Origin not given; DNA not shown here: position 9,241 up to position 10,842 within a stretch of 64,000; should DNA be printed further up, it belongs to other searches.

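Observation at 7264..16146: Head-to-tail array of six paralogous XRE-HTH + TPR-like regulators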

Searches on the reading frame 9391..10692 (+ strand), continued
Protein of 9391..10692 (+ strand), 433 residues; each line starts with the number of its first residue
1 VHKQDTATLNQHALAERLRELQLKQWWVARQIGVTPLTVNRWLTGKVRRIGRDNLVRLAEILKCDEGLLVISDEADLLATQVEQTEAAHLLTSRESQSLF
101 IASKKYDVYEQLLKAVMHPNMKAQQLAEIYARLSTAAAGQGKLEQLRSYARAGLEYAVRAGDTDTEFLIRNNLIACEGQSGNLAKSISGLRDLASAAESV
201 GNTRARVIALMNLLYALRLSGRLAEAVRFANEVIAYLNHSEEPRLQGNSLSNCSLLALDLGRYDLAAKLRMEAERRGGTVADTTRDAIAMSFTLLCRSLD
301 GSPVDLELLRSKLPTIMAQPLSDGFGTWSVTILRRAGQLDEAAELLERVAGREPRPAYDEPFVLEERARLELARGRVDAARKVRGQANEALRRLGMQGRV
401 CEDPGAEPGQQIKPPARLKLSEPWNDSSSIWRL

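Call 77: find_homologous_proteins(query=A6, max_evalue=1e-10)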
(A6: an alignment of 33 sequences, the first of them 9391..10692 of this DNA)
Query A6 (33 sequences) (433 aa, profile of the alignment): 81 proteins with E <= 1e-10 among 8000 candidates.
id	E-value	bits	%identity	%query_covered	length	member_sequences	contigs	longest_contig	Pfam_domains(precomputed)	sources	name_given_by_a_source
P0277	1.0e-143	498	30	95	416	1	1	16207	PF17874.8,PF01381.29,PF13424.13,PF13560.13,PF13443.13,PF13374.13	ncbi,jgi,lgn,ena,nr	ncbi:MAG TPA: tetratricopeptide repeat protein [bacterium]|nr:tetratricopeptide repeat protein [bact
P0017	5.5e-143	495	40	97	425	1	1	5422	PF01381.29,PF13443.13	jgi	jgi:DNA-binding Xre family transcriptional regulator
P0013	4.7e-142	492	46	95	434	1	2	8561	PF01381.29,PF13424.13,PF13443.13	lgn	-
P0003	1.1e-140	488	100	100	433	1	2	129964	PF13443.13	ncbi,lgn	-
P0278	3.1e-139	483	44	97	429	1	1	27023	PF01381.29,PF13424.13,PF13443.13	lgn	-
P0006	7.2e-138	478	42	97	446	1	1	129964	PF01381.29,PF13443.13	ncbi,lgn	-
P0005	6.2e-133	462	76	100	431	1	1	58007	-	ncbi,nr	ncbi:helix-turn-helix domain-containing protein [bacterium]|nr:helix-turn-helix domain-containing pr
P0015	1.7e-132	461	46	95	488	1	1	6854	PF01381.29,PF13424.13,PF13560.13,PF13443.13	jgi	jgi:DNA-binding Xre family transcriptional regulator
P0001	2.9e-132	460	42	94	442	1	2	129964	PF01381.29,PF13560.13,PF13443.13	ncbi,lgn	-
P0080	1.7e-130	454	24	37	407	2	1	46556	PF00515.35,PF01381.29,PF13424.13,PF28559.1,PF13181.13,PF13443.13,PF07719.24,PF13374.13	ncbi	ncbi:MAG: tetratricopeptide repeat protein [Bacillota bacterium]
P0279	3.2e-130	453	42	97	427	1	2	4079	PF01381.29,PF13560.13,PF13443.13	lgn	-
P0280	2.4e-129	450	44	97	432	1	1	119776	PF01381.29,PF13424.13,PF13443.13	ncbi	-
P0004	1.4e-128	448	41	97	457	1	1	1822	PF01381.29,PF13560.13,PF13443.13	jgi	jgi:DNA-binding Xre family transcriptional regulator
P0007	7.0e-127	442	42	97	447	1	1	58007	PF17874.8,PF01381.29,PF13443.13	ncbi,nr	ncbi:helix-turn-helix domain-containing protein [bacterium]|nr:helix-turn-helix domain-containing pr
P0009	3.3e-126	440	39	87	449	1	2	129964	PF13443.13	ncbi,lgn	-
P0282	6.1e-27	113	-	-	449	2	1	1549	PF07721.21,PF12862.14,PF17874.8,PF13424.13,PF13181.13,PF07719.24,PF13374.13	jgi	-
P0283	1.0e-25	109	25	25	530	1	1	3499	PF17874.8,PF00515.35,PF13424.13,PF13176.13,PF13181.13,PF07719.24,PF13374.13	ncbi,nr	ncbi:MAG: tetratricopeptide repeat protein, partial [Flavobacteriales bacterium]|nr:tetratricopeptid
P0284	6.5e-18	83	25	23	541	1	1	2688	PF13487.13,PF01966.29,PF17874.8,PF00515.35,PF13424.13,PF07719.24,PF13374.13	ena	-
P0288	3.7e-15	74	26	24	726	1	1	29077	PF17874.8,PF00515.35,PF13424.13,PF13181.13,PF07719.24,PF13374.13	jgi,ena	-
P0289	6.3e-15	73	32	17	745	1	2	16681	PF25060.1,PF13414.13,PF12569.15,PF13374.13,PF07721.21,PF24575.2,PF02259.30,PF00515.35,PF13424.13,PF07719.24,PF13174.13,PF13431.13,PF13469.13,PF23914.2,PF13176.13,PF13428.13,PF00685.34,PF25064.2,PF14559.13,PF13371.13,PF17874.8,PF12895.14,PF21033.5,PF13432.13,PF13181.13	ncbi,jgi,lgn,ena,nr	ncbi:MAG TPA: tetratricopeptide repeat protein [Gemmataceae bacterium]|nr:tetratricopeptide repeat p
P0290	8.5e-15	73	46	6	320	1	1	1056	PF07721.21,PF14559.13,PF17874.8,PF00515.35,PF13424.13,PF13176.13,PF13432.13,PF13428.13,PF13181.13,PF07719.24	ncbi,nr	ncbi:MAG TPA: tetratricopeptide repeat protein, partial [Methylomirabilota bacterium]|nr:tetratricop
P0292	2.3e-14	72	44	8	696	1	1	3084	PF13414.13,PF17874.8,PF00515.35,PF13424.13,PF13181.13,PF07719.24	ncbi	ncbi:MAG: ATP-binding protein, partial [Thermoleophilaceae bacterium]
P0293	8.1e-14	70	23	35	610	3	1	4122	PF07721.21,PF14559.13,PF17874.8,PF00515.35,PF13424.13,PF13176.13,PF13432.13,PF07719.24,PF13374.13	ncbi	-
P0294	9.1e-14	70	25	26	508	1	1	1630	PF17874.8,PF00515.35,PF00196.26,PF13424.13,PF13176.13,PF13432.13,PF08281.19,PF13181.13,PF07719.24,PF13374.13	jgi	jgi:DNA-binding NarL/FixJ family response regulator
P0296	3.4e-13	68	25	15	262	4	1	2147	PF17874.8,PF00515.35,PF13424.13,PF13176.13,PF13432.13,PF13428.13,PF07719.24,PF13374.13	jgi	jgi:tetratricopeptide (TPR) repeat protein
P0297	4.6e-13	67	-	-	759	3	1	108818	PF13414.13,PF17874.8,PF00515.35,PF13424.13,PF13181.13,PF07719.24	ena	-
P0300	6.7e-13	67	-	-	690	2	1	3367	PF13414.13,PF17874.8,PF00515.35,PF13424.13,PF13181.13,PF07719.24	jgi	jgi:predicted ATPase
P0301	9.0e-13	66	33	24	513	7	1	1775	PF25058.2,PF17874.8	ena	-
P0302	1.5e-12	66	-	-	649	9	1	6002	PF17874.8,PF00515.35,PF13424.13,PF14938.13,PF00990.27,PF07719.24,PF13374.13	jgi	jgi:diguanylate cyclase (GGDEF)-like protein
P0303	1.9e-12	65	-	-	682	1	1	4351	PF17874.8,PF00196.26,PF13424.13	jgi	jgi:DNA-binding CsgD family transcriptional regulator/tetratricopeptide (TPR) repeat protein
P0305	2.3e-12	65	44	5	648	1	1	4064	PF17874.8,PF00515.35,PF13424.13,PF13176.13,PF14938.13,PF00990.27,PF13181.13,PF07719.24,PF13374.13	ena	-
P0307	3.0e-12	65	-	-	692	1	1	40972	PF13176.13,PF24885.2,PF00512.32,PF13428.13,PF13374.13,PF17874.8,PF00515.35,PF13424.13,PF02518.32,PF13181.13,PF07719.24,PF13174.13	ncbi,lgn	-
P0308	3.2e-12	65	44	5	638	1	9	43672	PF17874.8,PF00515.35,PF13424.13,PF13176.13,PF14938.13,PF00990.27,PF13181.13,PF07719.24,PF13374.13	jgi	jgi:diguanylate cyclase (GGDEF)-like protein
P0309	3.2e-12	65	-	-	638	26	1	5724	PF17874.8,PF00515.35,PF13424.13,PF13176.13,PF00990.27,PF13181.13,PF07719.24,PF13374.13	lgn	-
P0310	3.7e-12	64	-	-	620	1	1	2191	PF13414.13,PF17874.8,PF00515.35,PF13424.13,PF13432.13,PF13181.13,PF07719.24,PF13174.13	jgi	jgi:tetratricopeptide (TPR) repeat protein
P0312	8.5e-12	63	-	-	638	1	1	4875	PF17874.8,PF00515.35,PF13424.13,PF14938.13,PF00990.27,PF13181.13,PF07719.24,PF13374.13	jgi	jgi:diguanylate cyclase (GGDEF)-like protein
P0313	9.0e-12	63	-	-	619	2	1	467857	PF17874.8,PF00515.35,PF13424.13,PF13176.13,PF00990.27,PF13181.13,PF07719.24,PF13374.13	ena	-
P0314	9.5e-12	63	-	-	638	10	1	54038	PF17874.8,PF00515.35,PF13424.13,PF00990.27,PF07719.24,PF13374.13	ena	-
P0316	1.0e-11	63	-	-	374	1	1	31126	PF13431.13,PF17874.8,PF00515.35,PF10952.16,PF13424.13,PF13176.13,PF24885.2,PF13432.13,PF13181.13,PF07719.24,PF13374.13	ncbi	ncbi:MAG: tetratricopeptide repeat protein [Bryobacteraceae bacterium]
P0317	1.2e-11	63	-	-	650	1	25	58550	PF17874.8,PF00515.35,PF13424.13,PF00990.27,PF07719.24,PF13374.13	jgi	jgi:diguanylate cyclase (GGDEF)-like protein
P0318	1.2e-11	63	-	-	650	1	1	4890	PF17874.8,PF00515.35,PF13424.13,PF00990.27,PF07719.24,PF13374.13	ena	-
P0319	1.2e-11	63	-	-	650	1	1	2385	PF17874.8,PF00515.35,PF13424.13,PF00990.27,PF07719.24,PF13374.13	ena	-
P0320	1.2e-11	63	-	-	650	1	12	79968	PF17874.8,PF00515.35,PF13424.13,PF00990.27,PF07719.24,PF13374.13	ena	-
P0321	1.2e-11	63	-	-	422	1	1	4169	PF17874.8,PF00515.35,PF13424.13,PF07719.24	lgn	-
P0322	1.3e-11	63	48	5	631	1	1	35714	PF17874.8,PF00515.35,PF13424.13,PF00990.27,PF13181.13,PF07719.24,PF13374.13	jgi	jgi:diguanylate cyclase (GGDEF)-like protein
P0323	1.3e-11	63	44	5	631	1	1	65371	PF17874.8,PF00515.35,PF13424.13,PF00990.27,PF07719.24,PF13374.13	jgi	jgi:diguanylate cyclase (GGDEF)-like protein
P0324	1.5e-11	62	27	49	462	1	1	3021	PF17874.8,PF00515.35,PF13424.13,PF13176.13,PF07719.24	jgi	jgi:tetratricopeptide (TPR) repeat protein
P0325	1.6e-11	62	-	-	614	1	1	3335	PF17874.8,PF00515.35,PF13424.13,PF00990.27,PF13181.13,PF07719.24,PF13374.13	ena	-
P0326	1.8e-11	62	43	9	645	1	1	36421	PF17874.8,PF00515.35,PF25872.1,PF13424.13,PF13176.13,PF07719.24,PF13374.13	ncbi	-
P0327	1.9e-11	62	45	5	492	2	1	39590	PF17874.8,PF00196.26,PF13424.13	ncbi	-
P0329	2.1e-11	62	-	-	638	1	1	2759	PF17874.8,PF00515.35,PF13424.13,PF14938.13,PF00990.27,PF13181.13,PF07719.24,PF13374.13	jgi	jgi:diguanylate cyclase (GGDEF)-like protein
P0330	3.1e-11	61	-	-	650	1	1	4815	PF17874.8,PF00515.35,PF13424.13,PF00990.27,PF07719.24,PF13374.13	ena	-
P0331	4.2e-11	61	-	-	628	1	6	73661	PF17874.8,PF00515.35,PF13424.13,PF00990.27,PF13181.13,PF07719.24,PF13374.13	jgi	jgi:diguanylate cyclase (GGDEF)-like protein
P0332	4.2e-11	61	-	-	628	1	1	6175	PF17874.8,PF00515.35,PF13424.13,PF00990.27,PF13181.13,PF07719.24,PF13374.13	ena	-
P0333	4.6e-11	61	-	-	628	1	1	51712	PF17874.8,PF00515.35,PF13424.13,PF14938.13,PF00990.27,PF13181.13,PF07719.24,PF13374.13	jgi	-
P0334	4.6e-11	61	-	-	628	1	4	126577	PF17874.8,PF00515.35,PF13424.13,PF14938.13,PF00990.27,PF13181.13,PF07719.24,PF13374.13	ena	-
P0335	4.6e-11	61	-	-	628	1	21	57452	PF17874.8,PF00515.35,PF13424.13,PF14938.13,PF00990.27,PF13181.13,PF07719.24,PF13374.13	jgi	jgi:diguanylate cyclase (GGDEF)-like protein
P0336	5.2e-11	61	-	-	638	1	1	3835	PF17874.8,PF00515.35,PF13424.13,PF13176.13,PF00990.27,PF13181.13,PF07719.24,PF13374.13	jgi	jgi:diguanylate cyclase (GGDEF)-like protein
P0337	5.3e-11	61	-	-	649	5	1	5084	PF17874.8,PF00515.35,PF13424.13,PF13176.13,PF14938.13,PF00990.27,PF13181.13,PF07719.24,PF13374.13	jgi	-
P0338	6.3e-11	60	-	-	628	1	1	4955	PF17874.8,PF00515.35,PF13424.13,PF14938.13,PF00990.27,PF13181.13,PF07719.24,PF13374.13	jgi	jgi:diguanylate cyclase (GGDEF)-like protein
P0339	6.4e-11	60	40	8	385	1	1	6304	PF17874.8,PF13424.13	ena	-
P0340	7.1e-11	60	-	-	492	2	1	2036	PF17874.8,PF00196.26,PF13424.13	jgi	jgi:DNA-binding NarL/FixJ family response regulator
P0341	7.4e-11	60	39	12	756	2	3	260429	PF03704.24,PF09976.16,PF13414.13,PF01535.27,PF13844.13,PF13374.13,PF07721.21,PF24575.2,PF00515.35,PF13424.13,PF13429.13,PF14561.13,PF07719.24,PF13174.13,PF20308.5,PF25063.1,PF13431.13,PF23914.2,PF13176.13,PF13428.13,PF25064.2,PF14559.13,PF13371.13,PF17874.8,PF12895.14,PF21033.5,PF13432.13,PF13181.13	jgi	jgi:predicted O-linked N-acetylglucosamine transferase (SPINDLY family)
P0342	7.7e-11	60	24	21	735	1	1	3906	PF17874.8,PF25872.1,PF13424.13,PF13374.13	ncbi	ncbi:MAG TPA: tetratricopeptide repeat protein, partial [Herpetosiphonaceae bacterium]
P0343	8.1e-11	60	-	-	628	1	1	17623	PF17874.8,PF00515.35,PF13424.13,PF14938.13,PF00990.27,PF13181.13,PF07719.24,PF13374.13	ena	-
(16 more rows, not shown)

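Call 78: find_encoding_contigs(protein=P0280, flank=10000, max_places=2)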
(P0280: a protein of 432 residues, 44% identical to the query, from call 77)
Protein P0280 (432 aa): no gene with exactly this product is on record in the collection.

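Call 79: find_encoding_contigs(protein=P0278, flank=10000, max_places=2)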
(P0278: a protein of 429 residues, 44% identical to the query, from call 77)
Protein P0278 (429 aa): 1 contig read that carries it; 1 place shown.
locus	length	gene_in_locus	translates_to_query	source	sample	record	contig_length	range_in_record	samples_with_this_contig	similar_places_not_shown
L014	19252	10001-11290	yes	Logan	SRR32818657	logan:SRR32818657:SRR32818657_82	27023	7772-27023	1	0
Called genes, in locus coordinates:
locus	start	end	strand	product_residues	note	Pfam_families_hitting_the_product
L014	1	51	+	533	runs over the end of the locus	PF00072:Response_reg, PF00512:HisKA (weak), PF02518:HATPase_c, PF00072:Response_reg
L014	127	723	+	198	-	-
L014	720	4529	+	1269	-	PF05547:Peptidase_M6, PF17957:Big_7, PF01833:TIG (weak)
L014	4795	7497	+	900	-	PF17963:Big_9, PF03415:Peptidase_C11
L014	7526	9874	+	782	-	PF05872:HerA_C (faint)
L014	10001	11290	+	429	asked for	PF01381:HTH_3, PF13443:HTH_26, PF13424:TPR_12 (faint)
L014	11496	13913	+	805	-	-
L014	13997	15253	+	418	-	PF27239:FOL3_C, PF02875:Mur_ligase_C (weak)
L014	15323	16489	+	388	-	PF03544:TonB_C (weak)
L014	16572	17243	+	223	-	PF01618:MotA_ExbB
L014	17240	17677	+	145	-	PF02472:ExbD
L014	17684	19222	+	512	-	-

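Call 89: search_solved_structures(query=A6, max_evalue=10)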
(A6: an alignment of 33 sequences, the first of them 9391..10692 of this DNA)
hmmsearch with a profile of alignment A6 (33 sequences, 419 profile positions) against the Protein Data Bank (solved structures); distinct sequences matched with E-value up to 10: 244 (the best 60 are shown).
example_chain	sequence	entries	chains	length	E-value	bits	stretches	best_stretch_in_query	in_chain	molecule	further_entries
9qhb_A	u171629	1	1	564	1.2e-79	271.8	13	167-276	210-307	Engineered tetratricopeptide repeat protein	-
9qhc_A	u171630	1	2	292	1.3e-35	126.7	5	167-276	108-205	Engineered tetratricopeptide repeat protein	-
5a7d_B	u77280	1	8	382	5.7e-35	124.6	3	149-307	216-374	PINS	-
3sf4_A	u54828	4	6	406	1.4e-31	113.3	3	151-307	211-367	G-protein-signaling modulator 2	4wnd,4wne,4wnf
4wng_A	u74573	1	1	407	1.5e-31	113.3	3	151-307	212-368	G-protein-signaling modulator 2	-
8bu0_A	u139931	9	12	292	3.7e-31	112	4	167-276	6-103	Consensus tetratricopeptide repeat protein | Crystal structure of an 8-repeat consensus TPR superhelix with Zinc. | Monomer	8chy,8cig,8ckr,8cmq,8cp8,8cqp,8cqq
6hc2_A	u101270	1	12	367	4.2e-31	111.8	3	151-296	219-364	G-protein-signaling modulator 2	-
4a1s_A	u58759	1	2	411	1e-30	110.5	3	149-279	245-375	PARTNER OF INSCUTEABLE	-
5a6c_A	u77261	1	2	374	2.2e-30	109.4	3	151-290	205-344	G-PROTEIN-SIGNALING MODULATOR 2, AFADIN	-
3ro2_A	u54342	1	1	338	2.3e-29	106.1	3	151-280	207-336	G-protein-signaling modulator 2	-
4g2v_A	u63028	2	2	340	2.4e-29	106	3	151-280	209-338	G-protein-signaling modulator 2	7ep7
7yeh_B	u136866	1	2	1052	4.5e-25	92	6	167-236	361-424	UDP-N-acetylglucosamine--peptide N-acetylglucosaminyltransferase 110 kDa subunit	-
7yea_A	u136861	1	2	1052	4.6e-25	91.9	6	167-236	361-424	UDP-N-acetylglucosamine--peptide N-acetylglucosaminyltransferase 110 kDa subunit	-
7ntf_A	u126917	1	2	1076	5.5e-25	91.7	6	167-236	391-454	Isoform 1 of UDP-N-acetylglucosamine--peptide N-acetylglucosaminyltransferase 110 kDa subu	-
4jhr_A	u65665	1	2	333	1.6e-23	86.9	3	151-280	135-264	G-protein-signaling modulator 2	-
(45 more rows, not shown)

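Call 96: predict_structure(alignment_id=A4)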
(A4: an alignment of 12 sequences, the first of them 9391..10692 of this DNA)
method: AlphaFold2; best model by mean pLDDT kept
length: 433 residues; sequences in the alignment: 12
mean_pLDDT: 88.0   pTM: 0.79
mean pLDDT of the five models: 88.0, 87.7, 86.6, 85.7, 84.8
residues with pLDDT >= 90: 221; 70-90: 195; 50-70: 15; < 50: 2
segments of 3 or more residues with pLDDT < 50: none
pLDDT, mean of each block of 10 residues (from residue 1): 71 87 91 87 81 90 87 64 86 84 78 81 86 86 89 85 87 90 94 90 91 94 94 92 88 94 95 81 80 95 94 85 85 97 95 84 97 98 98 94 94 82 87 70
secondary structure, 60 per line:
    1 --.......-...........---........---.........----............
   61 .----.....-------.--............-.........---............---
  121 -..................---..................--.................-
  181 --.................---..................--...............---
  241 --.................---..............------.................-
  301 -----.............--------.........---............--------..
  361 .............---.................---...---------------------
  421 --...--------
elements in order: E6-9 H11-21 H25-32 H36-44 E49-51 H52-61 H66-69 H81-92 H94-102 H106-117 H123-139 H143-160 H163-179 H183-199 H203-220 H223-237 H243-259 H263-276 H283-299 H306-318 H327-335 H339-350 H359-373 H377-393
